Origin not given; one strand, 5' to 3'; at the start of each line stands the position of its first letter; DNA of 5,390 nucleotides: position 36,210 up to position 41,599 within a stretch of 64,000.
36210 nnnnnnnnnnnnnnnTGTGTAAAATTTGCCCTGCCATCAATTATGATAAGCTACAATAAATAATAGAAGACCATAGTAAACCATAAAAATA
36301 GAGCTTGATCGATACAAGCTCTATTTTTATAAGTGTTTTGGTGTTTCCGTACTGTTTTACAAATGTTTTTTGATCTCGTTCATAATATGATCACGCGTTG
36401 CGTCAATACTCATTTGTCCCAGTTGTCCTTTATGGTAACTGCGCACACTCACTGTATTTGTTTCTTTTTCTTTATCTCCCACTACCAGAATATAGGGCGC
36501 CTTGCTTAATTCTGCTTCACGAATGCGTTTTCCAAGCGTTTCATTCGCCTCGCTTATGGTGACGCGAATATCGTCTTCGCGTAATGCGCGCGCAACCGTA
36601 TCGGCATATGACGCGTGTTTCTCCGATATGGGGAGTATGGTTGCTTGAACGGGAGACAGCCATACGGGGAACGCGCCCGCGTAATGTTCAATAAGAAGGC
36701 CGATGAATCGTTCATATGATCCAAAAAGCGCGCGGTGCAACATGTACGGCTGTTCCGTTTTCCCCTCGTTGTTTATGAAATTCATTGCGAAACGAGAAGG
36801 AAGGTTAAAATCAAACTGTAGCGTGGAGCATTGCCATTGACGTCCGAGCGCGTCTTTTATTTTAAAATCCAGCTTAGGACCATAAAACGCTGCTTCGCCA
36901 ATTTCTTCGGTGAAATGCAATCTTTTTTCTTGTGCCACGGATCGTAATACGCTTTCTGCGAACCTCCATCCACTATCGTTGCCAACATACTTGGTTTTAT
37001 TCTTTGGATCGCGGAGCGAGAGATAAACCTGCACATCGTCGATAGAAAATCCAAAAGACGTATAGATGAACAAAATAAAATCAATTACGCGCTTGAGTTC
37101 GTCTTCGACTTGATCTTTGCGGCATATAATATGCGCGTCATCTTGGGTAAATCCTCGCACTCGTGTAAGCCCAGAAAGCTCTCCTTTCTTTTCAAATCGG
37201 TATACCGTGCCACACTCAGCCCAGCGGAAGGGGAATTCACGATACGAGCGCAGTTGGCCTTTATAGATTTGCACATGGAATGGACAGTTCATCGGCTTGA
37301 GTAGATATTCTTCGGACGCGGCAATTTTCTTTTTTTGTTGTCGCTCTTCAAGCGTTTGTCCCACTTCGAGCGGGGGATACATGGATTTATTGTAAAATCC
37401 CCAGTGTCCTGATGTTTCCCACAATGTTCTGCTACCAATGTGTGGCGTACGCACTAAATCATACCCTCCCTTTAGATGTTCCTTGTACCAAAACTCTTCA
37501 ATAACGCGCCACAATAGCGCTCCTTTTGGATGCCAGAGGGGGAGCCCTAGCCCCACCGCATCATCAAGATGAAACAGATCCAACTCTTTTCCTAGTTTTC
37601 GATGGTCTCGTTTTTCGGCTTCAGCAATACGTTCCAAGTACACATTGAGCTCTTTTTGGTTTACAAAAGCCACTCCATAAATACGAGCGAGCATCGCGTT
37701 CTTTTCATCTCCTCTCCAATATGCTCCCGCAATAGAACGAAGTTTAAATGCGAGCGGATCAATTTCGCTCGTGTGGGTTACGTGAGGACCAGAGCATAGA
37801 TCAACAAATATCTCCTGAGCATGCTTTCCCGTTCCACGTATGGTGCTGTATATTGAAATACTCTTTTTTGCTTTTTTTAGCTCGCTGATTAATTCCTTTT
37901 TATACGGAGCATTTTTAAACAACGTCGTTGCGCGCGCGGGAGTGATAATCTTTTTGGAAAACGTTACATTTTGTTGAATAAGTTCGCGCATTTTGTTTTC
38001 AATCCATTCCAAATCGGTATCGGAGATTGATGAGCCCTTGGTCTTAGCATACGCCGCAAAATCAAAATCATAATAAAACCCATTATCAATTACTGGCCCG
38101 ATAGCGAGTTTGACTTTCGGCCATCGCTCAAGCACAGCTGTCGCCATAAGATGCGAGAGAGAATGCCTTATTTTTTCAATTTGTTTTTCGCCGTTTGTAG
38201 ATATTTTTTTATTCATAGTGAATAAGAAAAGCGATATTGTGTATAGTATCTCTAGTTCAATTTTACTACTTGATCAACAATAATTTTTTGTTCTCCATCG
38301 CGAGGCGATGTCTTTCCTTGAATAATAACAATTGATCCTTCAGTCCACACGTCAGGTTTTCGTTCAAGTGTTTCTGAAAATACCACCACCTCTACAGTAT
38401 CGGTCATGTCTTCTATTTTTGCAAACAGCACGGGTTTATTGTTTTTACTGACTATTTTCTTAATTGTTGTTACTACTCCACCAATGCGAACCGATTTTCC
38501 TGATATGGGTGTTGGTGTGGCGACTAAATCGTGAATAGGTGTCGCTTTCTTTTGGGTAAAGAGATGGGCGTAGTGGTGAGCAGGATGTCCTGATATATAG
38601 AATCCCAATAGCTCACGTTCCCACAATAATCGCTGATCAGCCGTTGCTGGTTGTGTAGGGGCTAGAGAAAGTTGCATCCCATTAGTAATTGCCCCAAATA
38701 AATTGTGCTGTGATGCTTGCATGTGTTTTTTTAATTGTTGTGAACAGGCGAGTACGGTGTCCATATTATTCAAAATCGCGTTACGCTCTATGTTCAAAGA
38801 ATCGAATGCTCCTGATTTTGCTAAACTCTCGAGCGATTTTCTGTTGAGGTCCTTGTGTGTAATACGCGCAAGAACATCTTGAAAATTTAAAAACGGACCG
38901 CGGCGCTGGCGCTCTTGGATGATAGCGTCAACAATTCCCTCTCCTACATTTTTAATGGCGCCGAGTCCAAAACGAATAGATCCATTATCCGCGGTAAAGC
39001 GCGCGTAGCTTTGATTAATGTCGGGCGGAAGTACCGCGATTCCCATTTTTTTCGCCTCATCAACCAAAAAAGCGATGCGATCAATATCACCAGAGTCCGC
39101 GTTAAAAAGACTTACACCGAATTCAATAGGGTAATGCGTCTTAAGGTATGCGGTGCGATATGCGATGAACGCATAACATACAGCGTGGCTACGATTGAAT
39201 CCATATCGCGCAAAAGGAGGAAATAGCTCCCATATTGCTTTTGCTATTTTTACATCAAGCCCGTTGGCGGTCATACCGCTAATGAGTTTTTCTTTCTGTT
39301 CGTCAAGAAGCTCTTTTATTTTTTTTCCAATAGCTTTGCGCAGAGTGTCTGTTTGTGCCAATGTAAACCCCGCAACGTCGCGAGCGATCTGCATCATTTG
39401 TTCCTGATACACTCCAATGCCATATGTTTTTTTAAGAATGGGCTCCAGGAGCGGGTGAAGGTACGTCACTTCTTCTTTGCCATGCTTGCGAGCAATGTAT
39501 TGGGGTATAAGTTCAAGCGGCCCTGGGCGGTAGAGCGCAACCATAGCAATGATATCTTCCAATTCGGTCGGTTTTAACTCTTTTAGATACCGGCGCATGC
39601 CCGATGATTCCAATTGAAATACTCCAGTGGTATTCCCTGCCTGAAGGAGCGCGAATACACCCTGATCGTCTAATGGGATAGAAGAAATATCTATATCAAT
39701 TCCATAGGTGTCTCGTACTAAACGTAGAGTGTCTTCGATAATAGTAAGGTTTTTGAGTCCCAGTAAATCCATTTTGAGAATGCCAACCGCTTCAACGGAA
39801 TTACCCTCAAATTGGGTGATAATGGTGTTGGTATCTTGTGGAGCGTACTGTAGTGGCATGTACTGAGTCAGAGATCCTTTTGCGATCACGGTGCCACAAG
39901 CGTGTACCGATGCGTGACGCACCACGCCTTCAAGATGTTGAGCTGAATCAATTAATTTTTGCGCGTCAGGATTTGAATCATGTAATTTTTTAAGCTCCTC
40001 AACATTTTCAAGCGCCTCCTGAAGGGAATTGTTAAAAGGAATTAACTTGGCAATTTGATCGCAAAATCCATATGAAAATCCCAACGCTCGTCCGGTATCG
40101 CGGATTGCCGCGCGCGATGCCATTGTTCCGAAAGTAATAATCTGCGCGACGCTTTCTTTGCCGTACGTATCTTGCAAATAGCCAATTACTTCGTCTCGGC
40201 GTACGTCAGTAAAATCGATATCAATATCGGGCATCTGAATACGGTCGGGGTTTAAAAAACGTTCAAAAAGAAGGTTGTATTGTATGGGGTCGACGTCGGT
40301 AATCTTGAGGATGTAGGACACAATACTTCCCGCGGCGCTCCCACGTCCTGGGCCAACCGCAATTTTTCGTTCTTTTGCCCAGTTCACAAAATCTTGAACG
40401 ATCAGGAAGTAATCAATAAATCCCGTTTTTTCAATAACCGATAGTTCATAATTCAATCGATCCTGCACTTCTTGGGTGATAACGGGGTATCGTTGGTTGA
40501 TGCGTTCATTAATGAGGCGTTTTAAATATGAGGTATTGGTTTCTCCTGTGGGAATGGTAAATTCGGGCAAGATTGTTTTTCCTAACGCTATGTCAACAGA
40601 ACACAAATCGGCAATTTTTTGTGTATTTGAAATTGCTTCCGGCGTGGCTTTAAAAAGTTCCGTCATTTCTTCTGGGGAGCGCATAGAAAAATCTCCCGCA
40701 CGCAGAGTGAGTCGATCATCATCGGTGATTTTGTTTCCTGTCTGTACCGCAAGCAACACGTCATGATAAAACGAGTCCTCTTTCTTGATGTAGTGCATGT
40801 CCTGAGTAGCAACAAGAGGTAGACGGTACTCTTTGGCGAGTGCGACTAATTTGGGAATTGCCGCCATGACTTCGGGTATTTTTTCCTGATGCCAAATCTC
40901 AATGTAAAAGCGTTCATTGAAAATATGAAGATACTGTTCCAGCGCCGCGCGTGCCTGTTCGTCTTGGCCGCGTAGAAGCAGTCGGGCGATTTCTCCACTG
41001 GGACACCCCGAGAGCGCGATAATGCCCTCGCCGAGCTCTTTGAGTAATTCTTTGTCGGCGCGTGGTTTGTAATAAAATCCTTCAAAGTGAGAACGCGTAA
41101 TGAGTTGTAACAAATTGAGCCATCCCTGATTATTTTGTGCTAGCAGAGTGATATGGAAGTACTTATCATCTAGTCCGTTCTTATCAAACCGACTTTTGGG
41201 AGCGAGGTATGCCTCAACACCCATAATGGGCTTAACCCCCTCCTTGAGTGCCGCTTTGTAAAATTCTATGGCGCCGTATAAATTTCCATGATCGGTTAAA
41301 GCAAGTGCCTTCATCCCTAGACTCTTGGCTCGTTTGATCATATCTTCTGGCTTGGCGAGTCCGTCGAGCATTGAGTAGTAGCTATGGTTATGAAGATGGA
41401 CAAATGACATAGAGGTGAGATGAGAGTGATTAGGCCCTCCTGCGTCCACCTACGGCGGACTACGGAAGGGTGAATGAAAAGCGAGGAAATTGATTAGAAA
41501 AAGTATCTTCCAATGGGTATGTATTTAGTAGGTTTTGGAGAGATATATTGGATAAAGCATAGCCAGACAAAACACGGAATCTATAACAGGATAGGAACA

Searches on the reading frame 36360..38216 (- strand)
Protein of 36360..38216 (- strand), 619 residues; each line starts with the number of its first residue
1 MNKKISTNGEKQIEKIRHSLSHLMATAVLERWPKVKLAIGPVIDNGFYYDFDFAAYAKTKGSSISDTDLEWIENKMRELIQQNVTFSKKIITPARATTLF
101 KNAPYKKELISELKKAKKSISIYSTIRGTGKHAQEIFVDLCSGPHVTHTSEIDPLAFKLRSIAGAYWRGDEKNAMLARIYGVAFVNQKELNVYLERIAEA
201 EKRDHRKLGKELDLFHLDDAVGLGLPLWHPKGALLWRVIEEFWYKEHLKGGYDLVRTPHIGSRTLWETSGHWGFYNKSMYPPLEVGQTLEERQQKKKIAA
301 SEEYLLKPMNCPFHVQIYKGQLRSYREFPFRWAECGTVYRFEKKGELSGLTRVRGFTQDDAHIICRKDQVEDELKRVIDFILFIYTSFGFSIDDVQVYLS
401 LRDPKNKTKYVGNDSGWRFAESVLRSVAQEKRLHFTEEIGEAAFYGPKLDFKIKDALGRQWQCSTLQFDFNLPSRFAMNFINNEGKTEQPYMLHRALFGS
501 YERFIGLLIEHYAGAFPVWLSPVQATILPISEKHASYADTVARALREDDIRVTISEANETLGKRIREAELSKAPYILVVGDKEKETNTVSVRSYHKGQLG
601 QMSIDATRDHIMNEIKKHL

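Call 23: search_protein_families(library=pfam, proteins=[window:36360-38216:-], max_evalue=0.001)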
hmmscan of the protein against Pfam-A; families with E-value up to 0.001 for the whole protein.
window:36360-38216:- (619 aa): 3 families
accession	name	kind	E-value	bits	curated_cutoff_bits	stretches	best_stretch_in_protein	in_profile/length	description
PF00587.30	tRNA-synt_2b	-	5.7e-45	154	29.3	1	301-512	8-179/179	tRNA synthetase class II core domain (G, H, P, S and T)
PF03129.25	HGTP_anticodon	-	9.3e-23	80.7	21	1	524-609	1-89/94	Anticodon binding domain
PF07973.19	tRNA_SAD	-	1.7e-10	41.1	24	1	135-180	8-44/44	Threonyl and Alanyl tRNA synthetase second additional domain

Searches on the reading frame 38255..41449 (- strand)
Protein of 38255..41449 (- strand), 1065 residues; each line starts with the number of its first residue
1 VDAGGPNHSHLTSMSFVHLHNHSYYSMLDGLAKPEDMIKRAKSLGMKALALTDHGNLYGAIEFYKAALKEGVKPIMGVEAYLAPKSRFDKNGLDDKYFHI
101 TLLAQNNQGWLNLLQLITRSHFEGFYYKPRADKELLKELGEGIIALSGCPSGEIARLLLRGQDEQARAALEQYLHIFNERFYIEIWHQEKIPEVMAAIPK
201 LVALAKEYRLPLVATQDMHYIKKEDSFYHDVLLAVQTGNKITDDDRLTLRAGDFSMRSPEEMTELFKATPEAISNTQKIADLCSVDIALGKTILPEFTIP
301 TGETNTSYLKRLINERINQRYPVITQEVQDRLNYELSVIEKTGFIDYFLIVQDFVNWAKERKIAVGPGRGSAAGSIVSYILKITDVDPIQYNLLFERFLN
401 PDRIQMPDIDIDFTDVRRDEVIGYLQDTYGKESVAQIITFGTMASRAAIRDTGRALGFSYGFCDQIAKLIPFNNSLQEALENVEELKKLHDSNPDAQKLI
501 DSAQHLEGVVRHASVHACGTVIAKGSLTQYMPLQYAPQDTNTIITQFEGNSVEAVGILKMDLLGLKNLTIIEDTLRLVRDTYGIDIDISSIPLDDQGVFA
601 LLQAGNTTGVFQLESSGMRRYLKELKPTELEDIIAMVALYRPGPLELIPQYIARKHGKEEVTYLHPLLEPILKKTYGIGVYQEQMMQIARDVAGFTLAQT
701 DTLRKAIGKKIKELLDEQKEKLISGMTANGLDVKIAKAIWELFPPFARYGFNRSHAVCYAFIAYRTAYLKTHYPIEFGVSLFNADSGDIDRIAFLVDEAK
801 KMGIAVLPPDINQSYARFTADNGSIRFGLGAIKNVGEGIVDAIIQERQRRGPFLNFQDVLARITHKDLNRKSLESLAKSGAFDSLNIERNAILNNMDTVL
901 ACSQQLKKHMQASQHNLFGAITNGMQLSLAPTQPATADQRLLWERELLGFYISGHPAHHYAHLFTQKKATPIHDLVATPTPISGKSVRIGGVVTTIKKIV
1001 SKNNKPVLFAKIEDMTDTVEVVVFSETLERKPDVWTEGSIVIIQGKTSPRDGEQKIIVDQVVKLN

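Call 23: search_protein_families(library=pfam, proteins=[window:38255-41449:-], max_evalue=0.001)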
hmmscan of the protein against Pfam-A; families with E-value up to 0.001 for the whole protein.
window:38255-41449:- (1065 aa): 5 families
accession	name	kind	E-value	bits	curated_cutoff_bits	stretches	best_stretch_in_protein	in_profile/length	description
PF07733.18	DNA_pol3_alpha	-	3.4e-101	338.7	23.9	1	307-564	1-260/260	Bacterial DNA polymerase III alpha NTPase domain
PF17657.6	DNA_pol3_finger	-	2.8e-64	215.9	22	1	567-730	1-166/166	Bacterial DNA polymerase III alpha subunit finger domain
PF02811.25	PHP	-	3.6e-57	193.7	26.4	1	18-185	1-161/164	PHP domain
PF14579.12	HHH_6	-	7.1e-31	106.7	25.6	1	803-891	1-89/90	Helix-hairpin-helix motif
PF01336.31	tRNA_anti-codon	-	5.3e-12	45.9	27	1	987-1063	1-74/75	OB-fold nucleic acid binding domain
